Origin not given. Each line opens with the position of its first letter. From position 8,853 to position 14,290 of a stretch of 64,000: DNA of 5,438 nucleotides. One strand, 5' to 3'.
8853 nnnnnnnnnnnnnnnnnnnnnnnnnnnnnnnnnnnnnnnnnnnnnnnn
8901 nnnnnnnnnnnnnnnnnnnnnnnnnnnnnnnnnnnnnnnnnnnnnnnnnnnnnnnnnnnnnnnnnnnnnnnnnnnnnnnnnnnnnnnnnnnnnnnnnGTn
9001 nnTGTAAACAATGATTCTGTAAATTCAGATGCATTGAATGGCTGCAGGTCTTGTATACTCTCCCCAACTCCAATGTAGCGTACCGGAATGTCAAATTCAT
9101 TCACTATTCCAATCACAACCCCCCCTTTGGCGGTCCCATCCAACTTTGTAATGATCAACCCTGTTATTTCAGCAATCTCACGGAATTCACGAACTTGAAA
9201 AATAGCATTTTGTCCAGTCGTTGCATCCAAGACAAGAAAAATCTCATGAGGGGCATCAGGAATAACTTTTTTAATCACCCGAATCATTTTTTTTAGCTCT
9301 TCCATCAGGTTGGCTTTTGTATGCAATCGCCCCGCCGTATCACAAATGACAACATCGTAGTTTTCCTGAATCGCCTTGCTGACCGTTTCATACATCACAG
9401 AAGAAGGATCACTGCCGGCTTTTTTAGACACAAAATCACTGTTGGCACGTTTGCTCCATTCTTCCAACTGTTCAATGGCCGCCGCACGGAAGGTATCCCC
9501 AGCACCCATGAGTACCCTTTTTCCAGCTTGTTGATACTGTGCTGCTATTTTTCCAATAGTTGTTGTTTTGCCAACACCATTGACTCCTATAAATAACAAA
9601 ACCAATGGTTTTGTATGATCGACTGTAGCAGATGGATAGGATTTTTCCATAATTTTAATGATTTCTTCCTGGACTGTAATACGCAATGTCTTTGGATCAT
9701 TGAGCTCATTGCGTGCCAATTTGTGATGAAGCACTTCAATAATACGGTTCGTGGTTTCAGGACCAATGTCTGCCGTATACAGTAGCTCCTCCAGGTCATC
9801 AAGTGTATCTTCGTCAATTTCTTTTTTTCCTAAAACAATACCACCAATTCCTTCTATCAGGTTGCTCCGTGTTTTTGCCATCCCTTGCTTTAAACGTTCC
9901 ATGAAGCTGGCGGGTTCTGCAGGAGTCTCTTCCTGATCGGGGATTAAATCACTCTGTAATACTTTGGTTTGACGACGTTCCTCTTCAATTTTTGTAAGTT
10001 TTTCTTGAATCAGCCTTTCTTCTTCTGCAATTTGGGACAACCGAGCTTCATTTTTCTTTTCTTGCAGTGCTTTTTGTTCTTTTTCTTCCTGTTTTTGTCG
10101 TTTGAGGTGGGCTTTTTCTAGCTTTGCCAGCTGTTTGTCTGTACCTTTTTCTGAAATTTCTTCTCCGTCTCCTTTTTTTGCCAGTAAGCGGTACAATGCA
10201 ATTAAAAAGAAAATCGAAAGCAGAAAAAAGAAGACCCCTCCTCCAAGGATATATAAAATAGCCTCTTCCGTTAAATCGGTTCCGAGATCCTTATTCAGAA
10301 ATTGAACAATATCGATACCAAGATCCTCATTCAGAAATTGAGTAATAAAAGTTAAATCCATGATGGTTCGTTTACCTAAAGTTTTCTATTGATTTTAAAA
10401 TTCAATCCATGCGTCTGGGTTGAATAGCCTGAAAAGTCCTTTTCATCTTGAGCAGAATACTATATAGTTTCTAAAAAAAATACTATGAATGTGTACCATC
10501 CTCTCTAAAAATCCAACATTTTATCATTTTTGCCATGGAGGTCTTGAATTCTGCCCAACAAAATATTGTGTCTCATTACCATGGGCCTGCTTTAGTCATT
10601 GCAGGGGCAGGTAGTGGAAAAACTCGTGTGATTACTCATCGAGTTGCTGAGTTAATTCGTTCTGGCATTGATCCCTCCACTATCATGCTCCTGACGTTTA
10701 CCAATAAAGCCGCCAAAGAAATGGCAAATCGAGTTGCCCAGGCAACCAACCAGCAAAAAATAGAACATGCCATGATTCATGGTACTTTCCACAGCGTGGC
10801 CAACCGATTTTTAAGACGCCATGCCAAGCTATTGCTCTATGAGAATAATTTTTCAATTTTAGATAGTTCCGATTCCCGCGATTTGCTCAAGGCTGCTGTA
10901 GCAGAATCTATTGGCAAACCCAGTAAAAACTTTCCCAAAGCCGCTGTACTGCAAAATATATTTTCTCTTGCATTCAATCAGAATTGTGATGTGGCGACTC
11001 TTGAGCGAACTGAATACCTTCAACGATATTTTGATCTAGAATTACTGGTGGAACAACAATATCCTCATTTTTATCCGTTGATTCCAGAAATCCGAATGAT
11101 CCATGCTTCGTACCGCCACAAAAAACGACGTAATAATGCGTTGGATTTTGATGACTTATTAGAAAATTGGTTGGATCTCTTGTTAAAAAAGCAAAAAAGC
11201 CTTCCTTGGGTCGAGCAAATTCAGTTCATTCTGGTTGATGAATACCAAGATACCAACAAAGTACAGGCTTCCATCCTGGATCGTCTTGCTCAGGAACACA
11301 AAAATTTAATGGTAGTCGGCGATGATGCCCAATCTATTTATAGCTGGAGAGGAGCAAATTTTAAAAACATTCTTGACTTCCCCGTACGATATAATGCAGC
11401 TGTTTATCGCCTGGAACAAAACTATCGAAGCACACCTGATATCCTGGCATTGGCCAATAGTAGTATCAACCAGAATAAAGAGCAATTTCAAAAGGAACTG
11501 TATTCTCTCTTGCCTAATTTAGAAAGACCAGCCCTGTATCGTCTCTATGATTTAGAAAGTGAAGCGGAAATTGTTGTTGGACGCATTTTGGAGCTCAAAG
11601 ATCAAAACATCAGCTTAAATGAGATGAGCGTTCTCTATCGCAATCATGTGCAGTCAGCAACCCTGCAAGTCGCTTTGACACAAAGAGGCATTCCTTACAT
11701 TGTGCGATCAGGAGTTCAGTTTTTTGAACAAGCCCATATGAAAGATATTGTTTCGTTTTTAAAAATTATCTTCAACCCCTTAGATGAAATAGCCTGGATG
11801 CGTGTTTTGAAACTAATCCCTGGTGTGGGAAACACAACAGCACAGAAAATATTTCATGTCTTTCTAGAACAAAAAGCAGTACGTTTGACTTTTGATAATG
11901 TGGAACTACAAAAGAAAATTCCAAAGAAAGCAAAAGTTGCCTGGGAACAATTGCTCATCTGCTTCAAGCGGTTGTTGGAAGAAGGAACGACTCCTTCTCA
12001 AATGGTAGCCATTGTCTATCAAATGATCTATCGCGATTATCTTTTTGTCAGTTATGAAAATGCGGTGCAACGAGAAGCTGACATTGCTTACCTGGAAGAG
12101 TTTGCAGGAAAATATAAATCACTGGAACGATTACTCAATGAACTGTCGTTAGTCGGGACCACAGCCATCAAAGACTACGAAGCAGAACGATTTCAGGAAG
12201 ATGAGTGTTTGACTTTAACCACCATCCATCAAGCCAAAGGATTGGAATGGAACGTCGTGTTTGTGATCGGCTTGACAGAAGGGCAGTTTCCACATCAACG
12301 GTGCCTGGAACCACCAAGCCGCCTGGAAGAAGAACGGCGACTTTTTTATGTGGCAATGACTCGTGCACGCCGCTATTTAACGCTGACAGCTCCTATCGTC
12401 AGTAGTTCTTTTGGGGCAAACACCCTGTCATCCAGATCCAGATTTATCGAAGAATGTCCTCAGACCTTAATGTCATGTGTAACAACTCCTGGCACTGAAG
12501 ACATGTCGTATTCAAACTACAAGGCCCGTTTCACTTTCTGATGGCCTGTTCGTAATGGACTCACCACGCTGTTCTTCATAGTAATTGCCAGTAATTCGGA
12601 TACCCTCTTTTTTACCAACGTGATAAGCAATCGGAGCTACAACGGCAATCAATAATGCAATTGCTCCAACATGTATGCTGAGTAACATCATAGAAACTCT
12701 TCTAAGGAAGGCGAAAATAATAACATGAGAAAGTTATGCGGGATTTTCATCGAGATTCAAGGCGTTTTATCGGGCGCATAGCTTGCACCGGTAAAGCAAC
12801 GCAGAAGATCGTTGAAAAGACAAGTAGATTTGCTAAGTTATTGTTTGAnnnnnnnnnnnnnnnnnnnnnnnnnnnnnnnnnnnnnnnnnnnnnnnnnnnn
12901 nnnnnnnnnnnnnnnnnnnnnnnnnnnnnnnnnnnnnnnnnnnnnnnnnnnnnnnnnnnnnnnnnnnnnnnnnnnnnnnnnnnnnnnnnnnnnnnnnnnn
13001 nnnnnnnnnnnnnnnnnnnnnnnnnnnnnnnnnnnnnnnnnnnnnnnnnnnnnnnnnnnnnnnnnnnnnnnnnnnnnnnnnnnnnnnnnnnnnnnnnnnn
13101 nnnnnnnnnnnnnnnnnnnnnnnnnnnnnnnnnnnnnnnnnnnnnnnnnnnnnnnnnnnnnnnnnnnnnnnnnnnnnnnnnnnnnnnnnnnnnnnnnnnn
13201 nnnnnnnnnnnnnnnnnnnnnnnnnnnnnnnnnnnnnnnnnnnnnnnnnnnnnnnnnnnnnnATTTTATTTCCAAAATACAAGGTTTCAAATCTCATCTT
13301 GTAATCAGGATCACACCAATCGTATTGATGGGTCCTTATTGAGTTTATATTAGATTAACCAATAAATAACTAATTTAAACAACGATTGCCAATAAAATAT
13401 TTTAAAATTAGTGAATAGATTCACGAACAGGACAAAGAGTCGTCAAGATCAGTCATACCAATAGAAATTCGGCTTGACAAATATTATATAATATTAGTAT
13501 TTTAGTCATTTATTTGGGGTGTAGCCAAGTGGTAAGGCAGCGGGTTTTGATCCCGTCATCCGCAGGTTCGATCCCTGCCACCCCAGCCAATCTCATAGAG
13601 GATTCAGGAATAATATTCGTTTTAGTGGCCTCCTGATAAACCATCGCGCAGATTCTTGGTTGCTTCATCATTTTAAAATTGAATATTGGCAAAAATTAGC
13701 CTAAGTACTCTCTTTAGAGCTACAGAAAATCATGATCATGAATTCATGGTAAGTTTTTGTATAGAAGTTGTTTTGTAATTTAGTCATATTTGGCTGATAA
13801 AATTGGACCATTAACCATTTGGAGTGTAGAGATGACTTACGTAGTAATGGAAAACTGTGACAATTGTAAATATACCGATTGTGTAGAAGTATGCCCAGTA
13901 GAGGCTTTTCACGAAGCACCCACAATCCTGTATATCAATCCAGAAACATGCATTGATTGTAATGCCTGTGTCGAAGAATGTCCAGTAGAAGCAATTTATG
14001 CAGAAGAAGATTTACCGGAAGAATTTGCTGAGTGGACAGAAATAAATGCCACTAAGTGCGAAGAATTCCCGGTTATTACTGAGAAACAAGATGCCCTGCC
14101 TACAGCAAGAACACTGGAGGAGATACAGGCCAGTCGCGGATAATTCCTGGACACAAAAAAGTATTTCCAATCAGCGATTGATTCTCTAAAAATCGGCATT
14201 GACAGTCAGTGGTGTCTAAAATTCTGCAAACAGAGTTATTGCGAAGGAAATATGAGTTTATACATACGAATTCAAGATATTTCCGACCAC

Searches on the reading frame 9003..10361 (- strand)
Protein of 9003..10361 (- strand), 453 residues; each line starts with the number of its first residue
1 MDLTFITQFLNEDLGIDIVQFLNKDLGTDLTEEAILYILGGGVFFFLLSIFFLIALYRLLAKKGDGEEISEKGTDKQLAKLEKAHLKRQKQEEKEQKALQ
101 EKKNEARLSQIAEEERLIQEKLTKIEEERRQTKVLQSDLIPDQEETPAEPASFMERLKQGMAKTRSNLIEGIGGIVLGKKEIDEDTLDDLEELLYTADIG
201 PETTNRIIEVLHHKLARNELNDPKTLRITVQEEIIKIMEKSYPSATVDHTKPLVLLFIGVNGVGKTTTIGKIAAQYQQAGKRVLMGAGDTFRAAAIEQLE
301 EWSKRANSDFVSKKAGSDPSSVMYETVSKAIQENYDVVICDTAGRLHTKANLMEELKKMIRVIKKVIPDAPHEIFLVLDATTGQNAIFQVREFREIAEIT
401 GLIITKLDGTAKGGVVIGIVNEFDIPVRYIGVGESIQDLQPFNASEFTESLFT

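Call 27: search_protein_families(library=pfam, proteins=[window:9003-10361:-], max_evalue=0.0001)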
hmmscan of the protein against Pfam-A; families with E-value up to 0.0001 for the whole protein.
window:9003-10361:- (453 aa): 6 families
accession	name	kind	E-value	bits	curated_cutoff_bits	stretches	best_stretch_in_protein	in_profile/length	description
PF00448.28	SRP54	-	1.5e-74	250.4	22.7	1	253-452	2-195/196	SRP54-type protein, GTPase domain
PF02881.24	SRP54_N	-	3.6e-13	50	22.4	1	169-234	2-75/75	SRP54-type protein, helical bundle domain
PF06414.18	Zeta_toxin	-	3e-06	27.2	22.3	1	247-358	11-119/199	Zeta toxin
PF13401.12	AAA_22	-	3.7e-06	27.7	27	1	253-362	6-110/130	AAA domain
PF13207.12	AAA_17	-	1.3e-05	25.9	27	1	258-363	1-100/136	AAA domain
PF13604.12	AAA_30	-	2.9e-05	24.3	27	1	253-350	19-104/191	AAA domain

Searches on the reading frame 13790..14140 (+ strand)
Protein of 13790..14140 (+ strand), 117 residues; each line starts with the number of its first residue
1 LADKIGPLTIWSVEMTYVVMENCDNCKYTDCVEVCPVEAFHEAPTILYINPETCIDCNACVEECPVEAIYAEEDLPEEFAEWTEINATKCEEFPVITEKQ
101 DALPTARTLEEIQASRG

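Call 28: search_protein_families(library=pfam, proteins=[window:13790-14140:+], max_evalue=0.0001)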
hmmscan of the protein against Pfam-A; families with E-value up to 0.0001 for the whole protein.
window:13790-14140:+ (117 aa): 9 families
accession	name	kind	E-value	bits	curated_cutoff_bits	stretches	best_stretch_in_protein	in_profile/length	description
PF13237.11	Fer4_10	-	1.7e-10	41.1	25.5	2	20-65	6-53/53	4Fe-4S dicluster domain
PF12838.12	Fer4_7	-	2.7e-10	41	27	2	22-68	1-52/52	4Fe-4S dicluster domain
PF12837.12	Fer4_6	-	1.8e-09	37.5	25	1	48-69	3-24/24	4Fe-4S binding domain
PF00037.32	Fer4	-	2.2e-09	37.1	21.1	1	48-70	2-24/24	4Fe-4S binding domain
PF12797.12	Fer4_2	-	2e-07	31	24.5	1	47-66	3-22/22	4Fe-4S binding domain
PF13484.11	Fer4_16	-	5.2e-07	30.8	30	0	53-91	1-38/66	4Fe-4S double cluster binding domain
PF13187.11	Fer4_9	-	8.1e-07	29.4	27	1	22-69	1-52/52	4Fe-4S dicluster domain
PF11953.13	DUF3470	-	1.9e-05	25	23.2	1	81-106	2-27/42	Domain of unknown function (DUF3470)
PF14697.11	Fer4_21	-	3e-05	24.5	35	0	49-72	3-29/59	4Fe-4S dicluster domain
